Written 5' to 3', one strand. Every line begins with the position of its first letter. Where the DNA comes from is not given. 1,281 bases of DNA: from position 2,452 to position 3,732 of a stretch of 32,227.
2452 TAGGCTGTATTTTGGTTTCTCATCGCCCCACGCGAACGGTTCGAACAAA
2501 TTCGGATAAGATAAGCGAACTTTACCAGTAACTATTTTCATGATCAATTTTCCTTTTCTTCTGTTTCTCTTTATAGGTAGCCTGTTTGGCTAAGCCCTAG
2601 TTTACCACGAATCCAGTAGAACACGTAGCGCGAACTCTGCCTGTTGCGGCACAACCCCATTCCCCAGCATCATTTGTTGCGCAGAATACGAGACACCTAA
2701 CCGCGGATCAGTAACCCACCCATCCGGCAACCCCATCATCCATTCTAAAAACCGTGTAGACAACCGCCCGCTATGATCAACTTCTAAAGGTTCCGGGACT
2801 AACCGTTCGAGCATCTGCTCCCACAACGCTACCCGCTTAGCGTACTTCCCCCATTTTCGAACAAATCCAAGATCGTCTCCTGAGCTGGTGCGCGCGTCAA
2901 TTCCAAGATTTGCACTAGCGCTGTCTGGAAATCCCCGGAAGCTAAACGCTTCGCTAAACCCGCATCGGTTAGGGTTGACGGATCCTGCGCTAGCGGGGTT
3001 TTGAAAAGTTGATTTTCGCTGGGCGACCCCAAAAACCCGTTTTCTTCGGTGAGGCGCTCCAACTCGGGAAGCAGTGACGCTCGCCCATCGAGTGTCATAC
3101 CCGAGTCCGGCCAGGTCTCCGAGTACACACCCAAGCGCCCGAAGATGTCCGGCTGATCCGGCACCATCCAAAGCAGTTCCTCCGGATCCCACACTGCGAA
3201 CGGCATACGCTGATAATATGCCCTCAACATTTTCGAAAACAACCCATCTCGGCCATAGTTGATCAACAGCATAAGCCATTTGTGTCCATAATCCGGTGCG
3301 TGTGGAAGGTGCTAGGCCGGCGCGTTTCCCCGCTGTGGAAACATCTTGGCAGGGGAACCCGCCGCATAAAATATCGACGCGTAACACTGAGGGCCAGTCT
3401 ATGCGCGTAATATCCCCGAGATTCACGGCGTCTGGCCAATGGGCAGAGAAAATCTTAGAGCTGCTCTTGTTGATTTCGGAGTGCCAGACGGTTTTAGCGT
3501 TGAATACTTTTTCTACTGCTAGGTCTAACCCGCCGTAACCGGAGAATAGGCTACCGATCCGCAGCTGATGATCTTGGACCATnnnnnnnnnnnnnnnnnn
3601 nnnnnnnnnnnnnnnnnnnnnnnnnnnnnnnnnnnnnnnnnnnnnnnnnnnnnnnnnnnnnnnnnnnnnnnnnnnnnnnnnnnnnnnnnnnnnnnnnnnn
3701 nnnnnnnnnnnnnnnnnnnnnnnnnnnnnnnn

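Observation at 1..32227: Extreme over-representation of the palindrome TGATCA and the 8-mer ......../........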

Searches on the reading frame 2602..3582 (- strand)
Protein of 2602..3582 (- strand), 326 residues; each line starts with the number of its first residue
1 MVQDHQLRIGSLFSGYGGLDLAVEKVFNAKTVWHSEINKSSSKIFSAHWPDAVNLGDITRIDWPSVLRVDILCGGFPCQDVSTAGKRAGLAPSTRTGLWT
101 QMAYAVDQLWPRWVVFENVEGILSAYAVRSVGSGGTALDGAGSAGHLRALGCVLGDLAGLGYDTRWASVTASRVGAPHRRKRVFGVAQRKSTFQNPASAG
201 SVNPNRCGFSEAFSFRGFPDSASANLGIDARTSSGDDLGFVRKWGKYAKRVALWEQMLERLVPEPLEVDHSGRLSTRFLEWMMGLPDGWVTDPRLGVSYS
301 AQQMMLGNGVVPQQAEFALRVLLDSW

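Call 5: search_protein_families(library=pfam, proteins=[window:2602-3582:-])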
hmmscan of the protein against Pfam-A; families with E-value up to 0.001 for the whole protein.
window:2602-3582:- (326 aa): 1 family
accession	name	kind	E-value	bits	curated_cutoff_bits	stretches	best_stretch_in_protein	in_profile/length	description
PF00145.23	DNA_methylase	-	1.3e-36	127.2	22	1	8-194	2-167/324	C-5 cytosine-specific DNA methylase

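Call 43: find_homologous_proteins(query=window:2602-3582:-)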
Query window:2602-3582:- (326 aa): 7971 proteins with E <= 0.001 among 8000 candidates; the best 120 are listed.
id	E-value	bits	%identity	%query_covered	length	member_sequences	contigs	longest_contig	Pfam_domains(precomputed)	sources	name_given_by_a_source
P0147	7.0e-91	323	50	98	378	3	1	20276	PF00145.24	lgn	-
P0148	1.0e-90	323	48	98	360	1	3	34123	PF00145.24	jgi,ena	-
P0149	2.6e-90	321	49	98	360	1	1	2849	PF00145.24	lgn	-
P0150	3.4e-90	321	49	98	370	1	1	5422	PF00145.24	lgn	-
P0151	3.8e-90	321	50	98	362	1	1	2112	PF00145.24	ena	-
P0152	7.7e-90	320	50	98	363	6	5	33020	PF00145.24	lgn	-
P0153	1.6e-89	319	50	98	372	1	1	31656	PF00145.24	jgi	jgi:Site-specific DNA methylase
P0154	1.6e-89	319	49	97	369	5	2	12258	PF00145.24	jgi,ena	-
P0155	2.2e-89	318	49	96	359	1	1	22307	PF00145.24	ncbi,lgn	-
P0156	2.9e-89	318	50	99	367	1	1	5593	PF00145.24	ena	-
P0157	3.3e-89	318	49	98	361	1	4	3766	PF00145.24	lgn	-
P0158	3.8e-89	317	50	98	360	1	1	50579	PF00145.24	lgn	-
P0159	5.5e-89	317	49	95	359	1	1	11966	PF00145.24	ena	-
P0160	5.7e-89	317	49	98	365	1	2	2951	PF00145.24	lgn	-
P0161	6.5e-89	317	50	97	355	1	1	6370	PF00145.24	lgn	-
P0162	6.5e-89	317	50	98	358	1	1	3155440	PF00145.24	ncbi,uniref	ncbi:DNA cytosine methyltransferase [Microbacterium sp.]|uniref:DNA cytosine methyltransferase n=1 T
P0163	6.6e-89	317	49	99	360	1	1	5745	PF00145.24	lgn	-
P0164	7.3e-89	317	49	99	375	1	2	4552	PF00145.24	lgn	-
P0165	8.9e-89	316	49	98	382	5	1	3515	PF00145.24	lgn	-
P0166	1.2e-88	316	49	98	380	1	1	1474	PF00145.24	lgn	-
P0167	3.8e-88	314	48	98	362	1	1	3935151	PF00145.24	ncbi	ncbi:MAG: DNA cytosine methyltransferase [Arachnia sp.]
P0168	4.5e-88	314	49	98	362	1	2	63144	PF00145.24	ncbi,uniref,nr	ncbi:DNA cytosine methyltransferase [Actinotalea caeni]|uniref:DNA cytosine methyltransferase n=1 Ta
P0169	4.7e-88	314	49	98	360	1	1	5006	PF00145.24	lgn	-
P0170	4.8e-88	314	49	96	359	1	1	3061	PF00145.24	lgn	-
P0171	5.0e-88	314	47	98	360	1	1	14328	PF00145.24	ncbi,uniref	ncbi:DNA cytosine methyltransferase [Pseudactinotalea sp.]|uniref:DNA cytosine methyltransferase n=1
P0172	5.4e-88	314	48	98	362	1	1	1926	PF00145.24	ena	-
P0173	5.4e-88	314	50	97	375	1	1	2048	PF00145.24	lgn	-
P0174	9.0e-88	313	48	98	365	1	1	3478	PF00145.24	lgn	-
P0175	9.2e-88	313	49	96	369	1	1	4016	PF00145.24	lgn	-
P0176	1.0e-87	313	49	98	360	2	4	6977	PF00145.24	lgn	-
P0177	1.1e-87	313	49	97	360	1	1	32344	PF00145.24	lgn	-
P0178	1.8e-87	312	49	98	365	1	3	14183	PF00145.24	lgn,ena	-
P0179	2.0e-87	312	49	98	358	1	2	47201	PF00145.24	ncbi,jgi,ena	jgi:DNA (cytosine-5)-methyltransferase 1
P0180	2.0e-87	312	48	98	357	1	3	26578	PF00145.24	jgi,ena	jgi:DNA (cytosine-5)-methyltransferase 1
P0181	2.3e-87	312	48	98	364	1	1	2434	PF00145.24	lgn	-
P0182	2.5e-87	311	47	99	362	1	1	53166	PF00145.24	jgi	jgi:DNA (cytosine-5)-methyltransferase 1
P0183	3.2e-87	311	48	98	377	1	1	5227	PF00145.24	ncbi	-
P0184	3.7e-87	311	64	56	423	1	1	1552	PF00145.24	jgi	-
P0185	4.2e-87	311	48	99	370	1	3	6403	PF00145.24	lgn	-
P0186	4.4e-87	311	48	98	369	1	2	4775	PF00145.24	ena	-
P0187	4.6e-87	311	49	98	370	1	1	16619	PF00145.24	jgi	jgi:DNA (cytosine-5)-methyltransferase 1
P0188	4.7e-87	311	48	99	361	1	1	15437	PF00145.24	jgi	jgi:DNA (cytosine-5)-methyltransferase 1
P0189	6.0e-87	310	49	98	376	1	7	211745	PF00145.24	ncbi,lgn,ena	ncbi:MAG: DNA cytosine methyltransferase [Leucobacter sp.]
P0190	9.3e-87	310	49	97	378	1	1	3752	PF00145.24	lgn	-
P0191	1.2e-86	309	46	95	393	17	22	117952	PF00145.24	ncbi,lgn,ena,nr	ncbi:MAG TPA: DNA cytosine methyltransferase [Ornithinibacter sp.]|nr:DNA cytosine methyltransferase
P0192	2.0e-86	309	48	98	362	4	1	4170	PF00145.24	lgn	-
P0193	2.2e-86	308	47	97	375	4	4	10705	PF00145.24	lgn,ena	-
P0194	2.3e-86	308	46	99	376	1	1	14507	PF00145.24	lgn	-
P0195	2.5e-86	308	47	98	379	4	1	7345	PF00145.24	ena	-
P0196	3.0e-86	308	48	98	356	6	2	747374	PF00145.24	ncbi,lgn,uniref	ncbi:DNA cytosine methyltransferase [Pseudactinotalea sp. Z1732]|uniref:DNA cytosine methyltransfera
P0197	3.7e-86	308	48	99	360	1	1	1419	PF00145.24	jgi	jgi:DNA (cytosine-5)-methyltransferase 1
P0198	3.8e-86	308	48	97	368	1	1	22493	PF00145.24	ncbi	ncbi:MAG: DNA cytosine methyltransferase [Microbacteriaceae bacterium]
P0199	4.8e-86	307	48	98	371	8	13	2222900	PF00145.24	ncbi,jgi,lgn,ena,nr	ncbi:MAG: DNA cytosine methyltransferase [Micrococcales bacterium]|nr:DNA cytosine methyltransferase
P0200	5.4e-86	307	48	98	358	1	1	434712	PF00145.24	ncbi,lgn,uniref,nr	ncbi:DNA cytosine methyltransferase [Glaciibacter superstes]|uniref:DNA cytosine methyltransferase n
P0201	5.8e-86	307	48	99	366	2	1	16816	PF00145.24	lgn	-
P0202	6.0e-86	307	48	98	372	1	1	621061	PF00145.24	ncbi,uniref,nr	ncbi:DNA cytosine methyltransferase [Micropruina sonneratiae]|uniref:DNA cytosine methyltransferase 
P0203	6.0e-86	307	48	98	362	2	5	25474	PF00145.24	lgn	-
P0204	7.7e-86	307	47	98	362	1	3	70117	PF00145.24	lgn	-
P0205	8.7e-86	306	49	97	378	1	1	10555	PF00145.24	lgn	-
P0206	9.3e-86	306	49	98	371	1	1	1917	PF00145.24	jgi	jgi:DNA (cytosine-5)-methyltransferase 1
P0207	9.7e-86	306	61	56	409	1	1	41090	PF00145.24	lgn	-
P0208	1.2e-85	306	49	94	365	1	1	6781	PF00145.24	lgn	-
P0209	1.2e-85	306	46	96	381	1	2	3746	PF00145.24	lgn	-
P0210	1.3e-85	306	47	98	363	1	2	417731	PF00145.24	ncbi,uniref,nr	ncbi:DNA cytosine methyltransferase [Herbiconiux moechotypicola]|uniref:DNA (cytosine-5-)-methyltran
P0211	1.5e-85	306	48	98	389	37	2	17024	PF00145.24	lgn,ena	-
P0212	1.7e-85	305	46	94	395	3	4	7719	PF00145.24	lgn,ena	-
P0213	1.8e-85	305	49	97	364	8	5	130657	PF00145.24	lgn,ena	-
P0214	2.0e-85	305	48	94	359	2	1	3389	PF00145.24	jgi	jgi:DNA (cytosine-5)-methyltransferase 1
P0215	2.1e-85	305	49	97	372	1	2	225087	PF00145.24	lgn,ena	-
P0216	2.1e-85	305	47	99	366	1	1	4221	PF00145.24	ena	-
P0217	2.5e-85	305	48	98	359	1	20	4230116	PF00145.24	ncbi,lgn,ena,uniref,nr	ncbi:DNA cytosine methyltransferase [Skermania piniformis]|uniref:DNA (cytosine-5-)-methyltransferas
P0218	2.6e-85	305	48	99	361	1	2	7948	PF00145.24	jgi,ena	-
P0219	3.1e-85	305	48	98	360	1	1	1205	PF00145.24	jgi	jgi:DNA (cytosine-5)-methyltransferase 1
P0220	3.5e-85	304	61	58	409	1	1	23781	PF00145.24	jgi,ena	-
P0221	3.7e-85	304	47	99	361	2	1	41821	PF00145.24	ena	-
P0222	4.8e-85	304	48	98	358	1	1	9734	PF00145.24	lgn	-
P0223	5.4e-85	304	48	97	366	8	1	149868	PF00145.24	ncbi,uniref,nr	ncbi:Modification methylase HhaI [Microbacterium ginsengisoli]|uniref:DNA (cytosine-5-)-methyltransf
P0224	6.2e-85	304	49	98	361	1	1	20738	PF00145.24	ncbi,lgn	-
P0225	6.9e-85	303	47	98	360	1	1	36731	PF00145.24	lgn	-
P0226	7.5e-85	303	53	72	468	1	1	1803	PF00145.24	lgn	-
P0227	7.8e-85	303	48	98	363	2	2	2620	PF00145.24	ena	-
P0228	9.3e-85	303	49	95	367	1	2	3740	PF00145.24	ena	-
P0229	9.3e-85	303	47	98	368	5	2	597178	PF00145.24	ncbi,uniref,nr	ncbi:DNA cytosine methyltransferase [Microbacterium sp. JB110]|uniref:DNA cytosine methyltransferase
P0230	1.0e-84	303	45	99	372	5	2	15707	PF00145.24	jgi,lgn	jgi:DNA (cytosine-5)-methyltransferase 1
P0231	1.0e-84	303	48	99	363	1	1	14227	PF00145.24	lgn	-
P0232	1.3e-84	303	62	56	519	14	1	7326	PF00145.24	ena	-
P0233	1.4e-84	302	46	99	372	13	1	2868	PF00145.24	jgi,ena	-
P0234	1.4e-84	302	47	98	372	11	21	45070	PF00145.24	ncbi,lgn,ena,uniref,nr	ncbi:MAG: DNA cytosine methyltransferase [Microbacterium sp.]|uniref:DNA (cytosine-5-)-methyltransfe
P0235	1.4e-84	302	45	95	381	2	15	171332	PF00145.24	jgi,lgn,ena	jgi:DNA (cytosine-5)-methyltransferase 1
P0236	1.7e-84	302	60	59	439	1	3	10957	PF00145.24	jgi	jgi:DNA (cytosine-5)-methyltransferase 1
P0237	1.9e-84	302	48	98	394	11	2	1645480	PF00145.24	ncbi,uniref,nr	ncbi:DNA cytosine methyltransferase [Propionibacteriaceae bacterium Y1700]|uniref:DNA cytosine methy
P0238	2.0e-84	302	48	98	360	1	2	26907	PF00145.24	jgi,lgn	jgi:DNA (cytosine-5)-methyltransferase 1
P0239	2.0e-84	302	45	98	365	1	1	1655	PF00145.24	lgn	-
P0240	2.3e-84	302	48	98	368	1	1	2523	PF00145.24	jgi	jgi:DNA (cytosine-5)-methyltransferase 1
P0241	2.3e-84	302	47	98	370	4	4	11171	PF00145.24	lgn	-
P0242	2.4e-84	302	49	97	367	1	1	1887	PF00145.24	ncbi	-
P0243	2.5e-84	302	48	98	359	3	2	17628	PF00145.24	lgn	-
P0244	2.6e-84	302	47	98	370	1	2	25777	PF00145.24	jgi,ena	-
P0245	2.8e-84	301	48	98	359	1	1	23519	PF00145.24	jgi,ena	-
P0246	2.8e-84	301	48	98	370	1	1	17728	PF00145.24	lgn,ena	-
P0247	2.9e-84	301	64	55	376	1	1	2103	PF00145.24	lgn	-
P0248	3.1e-84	301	48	97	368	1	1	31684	PF00145.24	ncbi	-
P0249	3.1e-84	301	47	97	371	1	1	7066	PF00145.24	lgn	-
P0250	3.1e-84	301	48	97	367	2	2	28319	PF00145.24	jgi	jgi:DNA (cytosine-5)-methyltransferase 1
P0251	3.4e-84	301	47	97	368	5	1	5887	PF00145.24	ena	-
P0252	3.9e-84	301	47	97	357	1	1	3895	PF00145.24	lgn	-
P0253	4.0e-84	301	46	99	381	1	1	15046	PF00145.24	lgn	-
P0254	4.0e-84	301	46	97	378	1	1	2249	PF00145.24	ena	-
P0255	4.0e-84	301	58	58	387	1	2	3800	PF00145.24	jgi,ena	jgi:DNA (cytosine-5)-methyltransferase 1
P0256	4.2e-84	301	47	97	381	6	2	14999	PF00145.24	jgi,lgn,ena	-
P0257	4.2e-84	301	47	98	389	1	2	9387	PF00145.24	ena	-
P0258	4.5e-84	301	49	97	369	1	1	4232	PF00145.24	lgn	-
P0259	4.5e-84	301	48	97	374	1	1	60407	PF00145.24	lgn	-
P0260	4.6e-84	301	47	97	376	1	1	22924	PF00145.24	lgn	-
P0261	4.6e-84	301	44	95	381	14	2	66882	PF00145.24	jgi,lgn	jgi:DNA (cytosine-5)-methyltransferase 1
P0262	4.9e-84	301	49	96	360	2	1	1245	PF00145.24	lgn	-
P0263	5.0e-84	301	47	98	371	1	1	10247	PF00145.24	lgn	-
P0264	5.4e-84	301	47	99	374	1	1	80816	PF00145.24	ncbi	ncbi:MAG: DNA cytosine methyltransferase [Leucobacter sp.]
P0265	5.6e-84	300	61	56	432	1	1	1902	PF00145.24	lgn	-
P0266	6.6e-84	300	46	98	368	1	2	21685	PF00145.24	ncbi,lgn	-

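Call 44: find_encoding_contigs(protein=P0148, flank=10000, max_places=3)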
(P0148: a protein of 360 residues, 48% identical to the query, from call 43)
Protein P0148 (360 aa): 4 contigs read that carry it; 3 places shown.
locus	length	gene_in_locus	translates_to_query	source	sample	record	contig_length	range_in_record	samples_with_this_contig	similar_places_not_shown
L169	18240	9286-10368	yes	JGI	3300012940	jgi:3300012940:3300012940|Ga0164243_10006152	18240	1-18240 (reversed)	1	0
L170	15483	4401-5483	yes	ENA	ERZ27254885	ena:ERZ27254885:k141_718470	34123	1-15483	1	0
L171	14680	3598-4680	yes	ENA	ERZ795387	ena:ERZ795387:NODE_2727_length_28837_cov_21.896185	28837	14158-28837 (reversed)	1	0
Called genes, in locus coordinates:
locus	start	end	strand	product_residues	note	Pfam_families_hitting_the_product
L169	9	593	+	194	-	PF02796:HTH_7 (faint), PF04545:Sigma70_r4 (faint), PF13384:HTH_23 (faint), PF13518:HTH_28 (faint)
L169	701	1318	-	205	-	PF01810:LysE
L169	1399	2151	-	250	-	PF02311:AraC_binding, PF00165:HTH_AraC (faint), PF12833:HTH_18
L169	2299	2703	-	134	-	PF13011:LZ_Tnp_IS481, PF13384:HTH_23 (faint), PF13518:HTH_28 (faint), PF13565:HTH_32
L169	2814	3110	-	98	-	-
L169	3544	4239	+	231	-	PF08279:HTH_11, PF13280:WYL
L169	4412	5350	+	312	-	-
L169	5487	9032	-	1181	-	PF08751:TrwC, PF01443:Viral_helicase1 (faint), PF13245:AAA_19, PF13604:AAA_30, PF22232:TraI_hel_assoc_N (weak), PF27170:SH3_Rv2311 (weak)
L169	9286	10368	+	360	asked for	PF00145:DNA_methylase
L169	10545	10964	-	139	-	PF13577:SnoaL_4, PF14534:DUF4440, PF12680:SnoaL_2 (weak)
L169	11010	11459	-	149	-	PF01243:PNPOx_N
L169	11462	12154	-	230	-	PF00440:TetR_N, PF17926:TetR_C_21 (weak)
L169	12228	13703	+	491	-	PF07690:MFS_1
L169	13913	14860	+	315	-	PF00165:HTH_AraC, PF12833:HTH_18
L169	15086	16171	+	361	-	PF08401:ArdcN (weak), PF06114:Peptidase_M78 (weak)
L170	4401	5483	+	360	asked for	PF00145:DNA_methylase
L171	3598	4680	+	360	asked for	PF00145:DNA_methylase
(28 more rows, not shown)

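Call 45: find_encoding_contigs(protein=P0152, flank=10000, max_places=3)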
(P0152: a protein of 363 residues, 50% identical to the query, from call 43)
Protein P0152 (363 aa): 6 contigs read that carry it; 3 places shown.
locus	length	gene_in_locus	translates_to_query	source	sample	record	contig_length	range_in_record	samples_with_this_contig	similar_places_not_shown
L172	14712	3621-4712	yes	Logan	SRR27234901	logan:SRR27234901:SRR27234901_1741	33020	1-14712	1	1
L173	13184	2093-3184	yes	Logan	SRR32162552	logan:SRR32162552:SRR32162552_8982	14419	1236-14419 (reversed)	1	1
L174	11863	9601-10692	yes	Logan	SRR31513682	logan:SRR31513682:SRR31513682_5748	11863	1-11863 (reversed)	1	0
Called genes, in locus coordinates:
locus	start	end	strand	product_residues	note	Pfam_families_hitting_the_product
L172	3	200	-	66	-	?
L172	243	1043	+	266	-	PF02517:Rce1-like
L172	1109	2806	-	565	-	PF08751:TrwC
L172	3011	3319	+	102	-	-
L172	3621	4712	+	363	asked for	PF00145:DNA_methylase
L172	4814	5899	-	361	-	PF03435:Sacchrp_dh_NADP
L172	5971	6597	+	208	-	PF00440:TetR_N, PF16859:TetR_C_11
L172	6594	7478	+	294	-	PF03756:AfsA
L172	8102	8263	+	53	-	-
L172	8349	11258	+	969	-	PF13575:DUF4135, PF05147:LANC_like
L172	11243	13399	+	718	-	PF03412:Peptidase_C39, PF02463:SMC_N (weak), PF00664:ABC_membrane, PF00005:ABC_tran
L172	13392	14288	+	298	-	PF00005:ABC_tran, PF13304:AAA_21 (weak)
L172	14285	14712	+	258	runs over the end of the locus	-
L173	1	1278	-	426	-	?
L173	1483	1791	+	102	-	-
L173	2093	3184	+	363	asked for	PF00145:DNA_methylase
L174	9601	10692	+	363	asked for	PF00145:DNA_methylase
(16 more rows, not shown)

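Call 56: search_solved_structures(query=window:2602-3582:-, max_evalue=0.001)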
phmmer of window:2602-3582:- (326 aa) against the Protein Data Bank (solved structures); distinct sequences matched with E-value up to 0.001: 14.
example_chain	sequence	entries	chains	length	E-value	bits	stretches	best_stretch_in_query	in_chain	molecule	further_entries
1svu_A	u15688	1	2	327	3.8e-13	52.7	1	7-124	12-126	Modification methylase HhaI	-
10mh_A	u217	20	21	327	3.9e-13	52.7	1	7-124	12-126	PROTEIN (CYTOSINE-SPECIFIC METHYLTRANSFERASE HHAI) | HaeIII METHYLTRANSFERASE | Modification methylase HhaI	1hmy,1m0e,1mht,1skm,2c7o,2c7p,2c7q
1fjx_A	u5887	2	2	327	3.9e-13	52.7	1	7-124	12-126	HHAI DNA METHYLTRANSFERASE | MODIFICATION METHYLASE HHAI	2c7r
2i9k_A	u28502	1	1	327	4.6e-13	52.5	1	7-122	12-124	Modification methylase HhaI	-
2uz4_A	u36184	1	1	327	5.7e-13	52.2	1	7-124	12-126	MODIFICATION METHYLASE HHAI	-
2uyc_A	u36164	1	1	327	5.7e-13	52.2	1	7-124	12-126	MODIFICATION METHYLASE HHAI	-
2z6q_A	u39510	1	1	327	5.9e-13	52.1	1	7-124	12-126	Modification methylase HhaI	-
2uyh_A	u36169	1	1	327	7.3e-13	51.8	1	7-124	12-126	MODIFICATION METHYLASE HHAI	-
2zcj_A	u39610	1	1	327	1e-12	51.4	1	7-124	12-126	Modification methylase HhaI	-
2z6u_A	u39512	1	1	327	2.5e-12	50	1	7-124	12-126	Modification methylase HhaI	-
2z6a_A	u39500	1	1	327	7e-12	48.6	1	7-124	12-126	Modification methylase HhaI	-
1dct_A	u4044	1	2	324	1.3e-09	41.2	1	9-150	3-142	PROTEIN (MODIFICATION METHYLASE HAEIII)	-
3ubt_Y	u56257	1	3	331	3.4e-08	36.5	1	9-150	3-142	Modification methylase HaeIII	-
3g7u_A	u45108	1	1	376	8.2e-06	28.6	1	7-125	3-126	Cytosine-specific methyltransferase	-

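Call 57: search_protein_families(library=ncbifam, proteins=[window:2602-3582:-], max_evalue=0.001)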
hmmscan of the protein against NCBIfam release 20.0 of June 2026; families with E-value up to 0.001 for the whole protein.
window:2602-3582:- (326 aa): 1 family
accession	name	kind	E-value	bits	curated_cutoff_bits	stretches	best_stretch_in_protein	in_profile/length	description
TIGR00675.1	dcm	superfamily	4e-35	122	100.65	1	11-191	3-163/329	DNA (cytosine-5-)-methyltransferase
